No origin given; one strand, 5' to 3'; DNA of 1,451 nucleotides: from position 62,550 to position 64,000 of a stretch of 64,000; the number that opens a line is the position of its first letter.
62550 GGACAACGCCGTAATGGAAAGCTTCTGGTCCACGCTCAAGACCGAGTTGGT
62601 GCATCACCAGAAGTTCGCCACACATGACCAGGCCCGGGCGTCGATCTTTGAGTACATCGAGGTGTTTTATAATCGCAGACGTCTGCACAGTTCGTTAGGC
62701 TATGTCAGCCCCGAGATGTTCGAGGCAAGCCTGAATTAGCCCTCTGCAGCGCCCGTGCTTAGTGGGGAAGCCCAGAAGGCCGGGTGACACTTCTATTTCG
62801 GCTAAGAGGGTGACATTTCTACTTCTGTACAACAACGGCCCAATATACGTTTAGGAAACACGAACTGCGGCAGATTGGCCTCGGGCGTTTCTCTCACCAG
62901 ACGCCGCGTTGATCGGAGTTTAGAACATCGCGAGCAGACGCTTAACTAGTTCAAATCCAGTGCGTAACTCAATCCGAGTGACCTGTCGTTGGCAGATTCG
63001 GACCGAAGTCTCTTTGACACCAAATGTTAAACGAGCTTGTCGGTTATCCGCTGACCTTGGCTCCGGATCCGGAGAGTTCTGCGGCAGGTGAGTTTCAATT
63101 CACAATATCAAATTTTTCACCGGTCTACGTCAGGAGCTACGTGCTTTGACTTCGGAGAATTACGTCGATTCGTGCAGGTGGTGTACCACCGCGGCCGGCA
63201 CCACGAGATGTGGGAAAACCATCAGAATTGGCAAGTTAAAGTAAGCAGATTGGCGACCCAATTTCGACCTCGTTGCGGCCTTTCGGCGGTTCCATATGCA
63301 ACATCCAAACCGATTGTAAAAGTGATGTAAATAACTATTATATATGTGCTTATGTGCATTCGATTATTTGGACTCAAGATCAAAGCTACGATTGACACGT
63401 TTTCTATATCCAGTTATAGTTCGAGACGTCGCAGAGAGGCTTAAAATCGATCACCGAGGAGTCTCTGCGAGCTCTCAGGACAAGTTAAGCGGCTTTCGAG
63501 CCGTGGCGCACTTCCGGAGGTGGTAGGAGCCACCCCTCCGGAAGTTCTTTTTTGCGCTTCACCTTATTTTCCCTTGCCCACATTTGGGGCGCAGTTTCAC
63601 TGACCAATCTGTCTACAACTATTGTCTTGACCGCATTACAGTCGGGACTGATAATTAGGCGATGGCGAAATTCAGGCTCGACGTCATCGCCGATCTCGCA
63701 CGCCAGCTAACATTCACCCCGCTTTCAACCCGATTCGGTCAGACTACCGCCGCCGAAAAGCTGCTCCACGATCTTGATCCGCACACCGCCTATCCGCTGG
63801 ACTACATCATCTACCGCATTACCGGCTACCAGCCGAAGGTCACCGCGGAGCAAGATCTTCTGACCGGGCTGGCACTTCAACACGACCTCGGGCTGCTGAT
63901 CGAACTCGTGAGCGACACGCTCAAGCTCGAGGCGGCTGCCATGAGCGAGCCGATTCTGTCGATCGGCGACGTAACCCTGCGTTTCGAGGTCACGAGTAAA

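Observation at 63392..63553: Candidate small RNA (or attenuator leader) with textbook promoter and terminator in an AT-rich, IS-flanked region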

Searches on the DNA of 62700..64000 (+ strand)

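Call 4: search_rna_families(source=window, start=62700, end=64000, threshold=evalue, max_evalue=10, show_alignments=3)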
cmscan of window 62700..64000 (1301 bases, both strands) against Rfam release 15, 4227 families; matches with E-value up to 10: 2.
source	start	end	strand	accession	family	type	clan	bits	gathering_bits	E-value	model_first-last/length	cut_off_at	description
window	63615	63692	-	RF00043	Plasmid_R1162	Gene; antisense;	-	17.9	55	3.5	1-75/75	no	R1162-like plasmid antisense RNA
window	63535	63552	-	RF02133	HOXB13-AS1_2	Gene; lncRNA;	-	12.2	40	7.3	64-81/81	no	HOXB13 antisense RNA 1 conserved region 2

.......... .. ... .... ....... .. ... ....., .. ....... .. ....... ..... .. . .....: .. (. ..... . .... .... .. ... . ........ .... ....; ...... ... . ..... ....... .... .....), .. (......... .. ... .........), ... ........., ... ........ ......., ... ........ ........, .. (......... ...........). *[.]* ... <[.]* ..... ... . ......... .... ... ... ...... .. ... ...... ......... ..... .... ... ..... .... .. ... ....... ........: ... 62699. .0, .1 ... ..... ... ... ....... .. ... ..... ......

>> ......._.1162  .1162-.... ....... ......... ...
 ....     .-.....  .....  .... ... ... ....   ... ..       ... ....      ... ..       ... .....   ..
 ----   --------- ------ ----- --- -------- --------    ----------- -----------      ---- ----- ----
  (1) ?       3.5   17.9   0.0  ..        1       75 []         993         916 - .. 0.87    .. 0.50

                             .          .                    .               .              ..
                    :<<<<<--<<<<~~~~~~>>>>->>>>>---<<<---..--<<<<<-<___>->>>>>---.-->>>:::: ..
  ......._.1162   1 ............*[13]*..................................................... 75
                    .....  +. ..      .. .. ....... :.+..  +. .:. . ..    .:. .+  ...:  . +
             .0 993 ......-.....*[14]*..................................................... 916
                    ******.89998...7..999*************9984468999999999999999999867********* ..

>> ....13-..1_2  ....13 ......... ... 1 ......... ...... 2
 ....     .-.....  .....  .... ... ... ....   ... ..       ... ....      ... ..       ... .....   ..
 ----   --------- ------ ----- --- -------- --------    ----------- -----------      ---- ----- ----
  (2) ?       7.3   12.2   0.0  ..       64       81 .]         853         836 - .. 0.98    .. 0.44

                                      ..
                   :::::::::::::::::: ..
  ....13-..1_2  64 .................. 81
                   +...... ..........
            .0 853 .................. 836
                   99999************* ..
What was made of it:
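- On Any Rfam 15 family (4227 covariance models): For window 62700-64000 at E up to 10, only two chance hits appeared (17.9 and 12.2 bits against gathering scores of 55 and 40), and neither covers the RNA (call 4).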

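Call 12: search_dna_similar(query=window:62840-64000:+, collection=plasmids, mode=distant)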
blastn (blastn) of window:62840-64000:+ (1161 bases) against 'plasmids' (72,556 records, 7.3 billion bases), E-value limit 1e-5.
No match.

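Call 41: build_rna_model(alignment_id=A4)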
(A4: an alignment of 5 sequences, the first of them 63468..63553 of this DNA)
Model R1 built from alignment A4 (5 sequences, 108 columns); structure: RNAalifold consensus.
model positions 88; base pairs 21; branch points 1; effective number of sequences 1.14; information 0.646 bits per position. Calibrated on 0.2 Mb of random sequence (short: E-values are rough).
structure used (alignment columns):
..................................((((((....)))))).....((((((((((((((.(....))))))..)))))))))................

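Call 42: search_with_rna_model(model_id=R1, sources=[window, L001, L002, L003, L005, L006, L007, L008, L009, L010, L011, L012, L013, L014, L015, L016, L017, L018, L019, L020, L021, L022, L023, L024, L025, L026, L027, L028, L029, L030, L031, L032, L033, L034, L035, L036, L037, L038, L039, L040, L041, L042, L043, L044, L045, L046, L047, L048, L049, L050, L051, L052, L053, L054, L055, L056, L057, L058, L059, L060, L061, L062, L063, L064, L065, L066, L067, L068, L069, L070, L071, L072, L073, L074, L075, L076, L077, L078, L079, L080, L081, L082, L083, L084, L085, L086, L087, L088, L089], max_evalue=10, show_alignments=8)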
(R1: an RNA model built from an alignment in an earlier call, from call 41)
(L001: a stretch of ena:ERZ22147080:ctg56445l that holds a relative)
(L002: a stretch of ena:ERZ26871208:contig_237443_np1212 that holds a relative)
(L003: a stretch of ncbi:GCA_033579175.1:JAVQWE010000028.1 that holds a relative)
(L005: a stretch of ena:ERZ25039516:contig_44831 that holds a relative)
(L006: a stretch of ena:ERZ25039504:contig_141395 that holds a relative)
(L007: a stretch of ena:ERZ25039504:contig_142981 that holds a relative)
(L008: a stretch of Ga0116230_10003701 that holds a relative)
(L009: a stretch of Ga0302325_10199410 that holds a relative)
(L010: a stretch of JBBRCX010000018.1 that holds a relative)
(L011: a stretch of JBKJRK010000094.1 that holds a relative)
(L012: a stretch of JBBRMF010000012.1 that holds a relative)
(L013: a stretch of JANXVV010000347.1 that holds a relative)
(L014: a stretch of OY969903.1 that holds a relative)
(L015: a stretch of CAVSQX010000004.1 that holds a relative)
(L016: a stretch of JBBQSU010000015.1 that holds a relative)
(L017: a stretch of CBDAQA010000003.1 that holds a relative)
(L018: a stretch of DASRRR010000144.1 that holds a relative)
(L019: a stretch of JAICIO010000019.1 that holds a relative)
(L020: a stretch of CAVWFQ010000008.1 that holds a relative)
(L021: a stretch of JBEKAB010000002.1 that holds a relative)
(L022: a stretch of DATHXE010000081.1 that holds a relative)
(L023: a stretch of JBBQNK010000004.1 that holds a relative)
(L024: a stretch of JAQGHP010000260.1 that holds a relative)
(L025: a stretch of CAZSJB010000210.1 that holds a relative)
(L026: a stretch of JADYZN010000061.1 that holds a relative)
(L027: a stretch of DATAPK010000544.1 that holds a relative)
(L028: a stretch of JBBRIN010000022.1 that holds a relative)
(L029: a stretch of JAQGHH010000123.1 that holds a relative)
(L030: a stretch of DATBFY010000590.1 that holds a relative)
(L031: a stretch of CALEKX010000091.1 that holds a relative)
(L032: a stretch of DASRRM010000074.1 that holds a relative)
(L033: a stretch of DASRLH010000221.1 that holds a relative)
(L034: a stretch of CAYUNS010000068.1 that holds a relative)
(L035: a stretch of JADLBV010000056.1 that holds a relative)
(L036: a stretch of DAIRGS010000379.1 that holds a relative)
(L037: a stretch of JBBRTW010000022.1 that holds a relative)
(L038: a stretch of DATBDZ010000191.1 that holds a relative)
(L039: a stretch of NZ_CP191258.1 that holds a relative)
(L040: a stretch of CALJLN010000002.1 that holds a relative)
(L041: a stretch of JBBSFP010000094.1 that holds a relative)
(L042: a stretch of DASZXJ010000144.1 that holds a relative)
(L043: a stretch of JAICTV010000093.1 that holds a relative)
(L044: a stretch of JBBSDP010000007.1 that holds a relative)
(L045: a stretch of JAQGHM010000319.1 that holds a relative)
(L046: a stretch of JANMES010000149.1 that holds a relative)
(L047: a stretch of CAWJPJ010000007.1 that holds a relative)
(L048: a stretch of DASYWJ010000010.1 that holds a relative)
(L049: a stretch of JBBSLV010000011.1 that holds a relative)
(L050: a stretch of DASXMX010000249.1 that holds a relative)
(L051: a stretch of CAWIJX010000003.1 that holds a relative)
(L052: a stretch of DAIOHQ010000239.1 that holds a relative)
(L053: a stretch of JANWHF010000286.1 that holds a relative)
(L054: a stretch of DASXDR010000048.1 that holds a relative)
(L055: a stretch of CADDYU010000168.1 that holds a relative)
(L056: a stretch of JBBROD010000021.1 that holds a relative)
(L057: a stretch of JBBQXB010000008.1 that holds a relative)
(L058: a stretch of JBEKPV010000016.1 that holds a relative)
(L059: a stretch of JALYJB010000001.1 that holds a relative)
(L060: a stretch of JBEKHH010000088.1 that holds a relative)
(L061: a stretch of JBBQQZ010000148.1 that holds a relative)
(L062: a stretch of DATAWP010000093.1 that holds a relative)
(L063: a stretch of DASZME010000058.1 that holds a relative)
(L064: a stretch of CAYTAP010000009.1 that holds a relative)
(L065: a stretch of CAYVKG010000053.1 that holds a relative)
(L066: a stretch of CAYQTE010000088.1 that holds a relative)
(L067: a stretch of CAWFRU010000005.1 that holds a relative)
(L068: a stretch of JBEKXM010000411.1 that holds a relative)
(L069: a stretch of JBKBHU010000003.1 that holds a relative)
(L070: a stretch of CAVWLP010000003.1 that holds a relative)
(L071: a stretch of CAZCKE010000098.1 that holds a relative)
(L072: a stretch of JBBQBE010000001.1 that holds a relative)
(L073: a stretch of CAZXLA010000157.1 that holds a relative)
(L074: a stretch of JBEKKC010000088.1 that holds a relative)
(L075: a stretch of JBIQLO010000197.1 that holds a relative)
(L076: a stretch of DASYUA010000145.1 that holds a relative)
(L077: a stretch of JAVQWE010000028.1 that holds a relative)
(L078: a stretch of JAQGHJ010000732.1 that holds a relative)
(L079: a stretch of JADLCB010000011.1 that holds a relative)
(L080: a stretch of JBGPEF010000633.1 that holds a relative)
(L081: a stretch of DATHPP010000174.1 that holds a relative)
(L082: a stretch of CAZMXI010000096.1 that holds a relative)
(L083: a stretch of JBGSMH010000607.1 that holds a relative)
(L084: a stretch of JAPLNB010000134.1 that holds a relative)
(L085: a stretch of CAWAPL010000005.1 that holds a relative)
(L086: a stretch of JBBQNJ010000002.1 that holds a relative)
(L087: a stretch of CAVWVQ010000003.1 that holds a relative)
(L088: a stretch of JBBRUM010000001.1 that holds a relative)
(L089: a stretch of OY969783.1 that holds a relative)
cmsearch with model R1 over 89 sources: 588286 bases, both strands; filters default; matches with E-value up to 10: 13.
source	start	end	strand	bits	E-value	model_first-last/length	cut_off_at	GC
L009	1154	1241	+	113.6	6.2e-37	1-88/88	no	0.53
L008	1676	1763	-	111.7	3e-36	1-88/88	no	0.53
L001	3744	3830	+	108.6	3.8e-35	1-88/88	no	0.53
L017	2827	2913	+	94.4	4.8e-30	1-88/88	no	0.54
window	63467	63553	+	92.2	2.8e-29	1-88/88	no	0.59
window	63510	63547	-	14.6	0.18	42-80/88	no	0.63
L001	3786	3822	-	14.4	0.21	44-80/88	no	0.62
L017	2870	2905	-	13.7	0.38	44-80/88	no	0.64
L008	1684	1720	+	13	0.64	44-80/88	no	0.65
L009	1197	1233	-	13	0.64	44-80/88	no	0.65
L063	3355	3425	-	13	0.67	1-88/88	no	0.61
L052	4017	4080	-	11.9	1.7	1-88/88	no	0.58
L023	4588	4672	+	11.4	2.4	1-88/88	no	0.53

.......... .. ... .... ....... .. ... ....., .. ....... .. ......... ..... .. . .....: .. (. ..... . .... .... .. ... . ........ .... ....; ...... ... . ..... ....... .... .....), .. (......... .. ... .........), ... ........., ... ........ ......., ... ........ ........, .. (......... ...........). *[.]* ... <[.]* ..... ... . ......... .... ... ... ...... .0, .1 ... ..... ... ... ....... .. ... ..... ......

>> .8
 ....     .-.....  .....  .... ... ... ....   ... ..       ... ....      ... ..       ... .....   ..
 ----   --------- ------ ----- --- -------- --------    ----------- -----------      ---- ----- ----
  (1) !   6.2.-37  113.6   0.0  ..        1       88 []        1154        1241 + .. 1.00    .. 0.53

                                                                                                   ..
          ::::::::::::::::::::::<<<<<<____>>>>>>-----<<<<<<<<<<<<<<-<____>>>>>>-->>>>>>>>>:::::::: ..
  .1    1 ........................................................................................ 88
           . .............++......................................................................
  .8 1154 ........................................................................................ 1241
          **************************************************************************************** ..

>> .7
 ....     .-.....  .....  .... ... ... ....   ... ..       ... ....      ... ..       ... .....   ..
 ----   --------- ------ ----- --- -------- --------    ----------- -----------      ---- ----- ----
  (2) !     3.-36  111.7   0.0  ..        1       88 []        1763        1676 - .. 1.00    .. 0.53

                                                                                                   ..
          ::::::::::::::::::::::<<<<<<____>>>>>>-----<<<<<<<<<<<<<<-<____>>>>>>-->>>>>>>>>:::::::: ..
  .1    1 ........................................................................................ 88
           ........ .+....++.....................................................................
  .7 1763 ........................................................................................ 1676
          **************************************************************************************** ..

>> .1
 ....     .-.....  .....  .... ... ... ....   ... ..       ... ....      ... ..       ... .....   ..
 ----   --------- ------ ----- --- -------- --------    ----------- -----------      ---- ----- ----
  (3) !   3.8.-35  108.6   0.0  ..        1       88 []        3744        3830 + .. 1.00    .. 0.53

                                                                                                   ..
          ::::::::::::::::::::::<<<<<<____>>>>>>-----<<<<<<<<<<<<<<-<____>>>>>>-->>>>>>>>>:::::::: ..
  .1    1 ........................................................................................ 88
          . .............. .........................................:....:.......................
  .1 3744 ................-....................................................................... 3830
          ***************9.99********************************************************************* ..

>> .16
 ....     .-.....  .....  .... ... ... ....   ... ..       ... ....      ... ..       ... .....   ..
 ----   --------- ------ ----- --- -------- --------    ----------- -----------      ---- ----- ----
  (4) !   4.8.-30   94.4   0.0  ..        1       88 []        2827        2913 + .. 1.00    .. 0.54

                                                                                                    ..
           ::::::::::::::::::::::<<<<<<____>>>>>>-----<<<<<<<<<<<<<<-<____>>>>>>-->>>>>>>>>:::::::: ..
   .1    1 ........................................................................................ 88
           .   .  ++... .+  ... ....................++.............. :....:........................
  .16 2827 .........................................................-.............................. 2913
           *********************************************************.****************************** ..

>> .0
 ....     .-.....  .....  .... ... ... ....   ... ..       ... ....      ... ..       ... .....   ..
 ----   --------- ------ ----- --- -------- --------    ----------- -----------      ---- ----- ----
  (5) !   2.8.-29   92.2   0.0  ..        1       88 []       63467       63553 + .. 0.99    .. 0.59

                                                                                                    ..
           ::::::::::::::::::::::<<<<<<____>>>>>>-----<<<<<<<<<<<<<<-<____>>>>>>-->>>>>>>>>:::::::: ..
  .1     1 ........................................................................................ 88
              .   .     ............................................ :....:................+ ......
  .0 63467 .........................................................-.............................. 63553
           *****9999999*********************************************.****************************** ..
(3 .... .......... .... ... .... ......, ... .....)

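Call 58: search_with_rna_model(model_id=R1, sources=[L090, L091, L092, L093, L094, L095], max_evalue=0.01, show_alignments=6)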
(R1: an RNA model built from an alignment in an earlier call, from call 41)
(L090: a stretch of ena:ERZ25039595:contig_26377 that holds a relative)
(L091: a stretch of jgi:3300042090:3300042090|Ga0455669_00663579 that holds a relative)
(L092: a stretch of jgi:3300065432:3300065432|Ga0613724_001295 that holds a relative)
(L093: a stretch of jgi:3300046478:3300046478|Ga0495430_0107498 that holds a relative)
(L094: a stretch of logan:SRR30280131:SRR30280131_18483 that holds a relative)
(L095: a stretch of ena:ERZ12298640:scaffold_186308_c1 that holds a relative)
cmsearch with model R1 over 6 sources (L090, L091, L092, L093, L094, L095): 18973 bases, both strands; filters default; matches with E-value up to 0.01: 7.
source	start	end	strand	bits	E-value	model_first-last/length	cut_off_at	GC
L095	440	527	-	95.8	4.9e-32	1-88/88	no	0.59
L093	378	466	-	93.5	3.2e-31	1-88/88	no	0.53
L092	1768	1855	+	92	1.1e-30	1-88/88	no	0.56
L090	4021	4104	-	84.3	6.2e-28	1-88/88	no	0.55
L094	342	424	-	83.5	1.2e-27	1-88/88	no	0.57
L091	204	288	+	82.5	2.7e-27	1-88/88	no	0.59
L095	446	484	+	13.9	0.0098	42-80/88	no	0.64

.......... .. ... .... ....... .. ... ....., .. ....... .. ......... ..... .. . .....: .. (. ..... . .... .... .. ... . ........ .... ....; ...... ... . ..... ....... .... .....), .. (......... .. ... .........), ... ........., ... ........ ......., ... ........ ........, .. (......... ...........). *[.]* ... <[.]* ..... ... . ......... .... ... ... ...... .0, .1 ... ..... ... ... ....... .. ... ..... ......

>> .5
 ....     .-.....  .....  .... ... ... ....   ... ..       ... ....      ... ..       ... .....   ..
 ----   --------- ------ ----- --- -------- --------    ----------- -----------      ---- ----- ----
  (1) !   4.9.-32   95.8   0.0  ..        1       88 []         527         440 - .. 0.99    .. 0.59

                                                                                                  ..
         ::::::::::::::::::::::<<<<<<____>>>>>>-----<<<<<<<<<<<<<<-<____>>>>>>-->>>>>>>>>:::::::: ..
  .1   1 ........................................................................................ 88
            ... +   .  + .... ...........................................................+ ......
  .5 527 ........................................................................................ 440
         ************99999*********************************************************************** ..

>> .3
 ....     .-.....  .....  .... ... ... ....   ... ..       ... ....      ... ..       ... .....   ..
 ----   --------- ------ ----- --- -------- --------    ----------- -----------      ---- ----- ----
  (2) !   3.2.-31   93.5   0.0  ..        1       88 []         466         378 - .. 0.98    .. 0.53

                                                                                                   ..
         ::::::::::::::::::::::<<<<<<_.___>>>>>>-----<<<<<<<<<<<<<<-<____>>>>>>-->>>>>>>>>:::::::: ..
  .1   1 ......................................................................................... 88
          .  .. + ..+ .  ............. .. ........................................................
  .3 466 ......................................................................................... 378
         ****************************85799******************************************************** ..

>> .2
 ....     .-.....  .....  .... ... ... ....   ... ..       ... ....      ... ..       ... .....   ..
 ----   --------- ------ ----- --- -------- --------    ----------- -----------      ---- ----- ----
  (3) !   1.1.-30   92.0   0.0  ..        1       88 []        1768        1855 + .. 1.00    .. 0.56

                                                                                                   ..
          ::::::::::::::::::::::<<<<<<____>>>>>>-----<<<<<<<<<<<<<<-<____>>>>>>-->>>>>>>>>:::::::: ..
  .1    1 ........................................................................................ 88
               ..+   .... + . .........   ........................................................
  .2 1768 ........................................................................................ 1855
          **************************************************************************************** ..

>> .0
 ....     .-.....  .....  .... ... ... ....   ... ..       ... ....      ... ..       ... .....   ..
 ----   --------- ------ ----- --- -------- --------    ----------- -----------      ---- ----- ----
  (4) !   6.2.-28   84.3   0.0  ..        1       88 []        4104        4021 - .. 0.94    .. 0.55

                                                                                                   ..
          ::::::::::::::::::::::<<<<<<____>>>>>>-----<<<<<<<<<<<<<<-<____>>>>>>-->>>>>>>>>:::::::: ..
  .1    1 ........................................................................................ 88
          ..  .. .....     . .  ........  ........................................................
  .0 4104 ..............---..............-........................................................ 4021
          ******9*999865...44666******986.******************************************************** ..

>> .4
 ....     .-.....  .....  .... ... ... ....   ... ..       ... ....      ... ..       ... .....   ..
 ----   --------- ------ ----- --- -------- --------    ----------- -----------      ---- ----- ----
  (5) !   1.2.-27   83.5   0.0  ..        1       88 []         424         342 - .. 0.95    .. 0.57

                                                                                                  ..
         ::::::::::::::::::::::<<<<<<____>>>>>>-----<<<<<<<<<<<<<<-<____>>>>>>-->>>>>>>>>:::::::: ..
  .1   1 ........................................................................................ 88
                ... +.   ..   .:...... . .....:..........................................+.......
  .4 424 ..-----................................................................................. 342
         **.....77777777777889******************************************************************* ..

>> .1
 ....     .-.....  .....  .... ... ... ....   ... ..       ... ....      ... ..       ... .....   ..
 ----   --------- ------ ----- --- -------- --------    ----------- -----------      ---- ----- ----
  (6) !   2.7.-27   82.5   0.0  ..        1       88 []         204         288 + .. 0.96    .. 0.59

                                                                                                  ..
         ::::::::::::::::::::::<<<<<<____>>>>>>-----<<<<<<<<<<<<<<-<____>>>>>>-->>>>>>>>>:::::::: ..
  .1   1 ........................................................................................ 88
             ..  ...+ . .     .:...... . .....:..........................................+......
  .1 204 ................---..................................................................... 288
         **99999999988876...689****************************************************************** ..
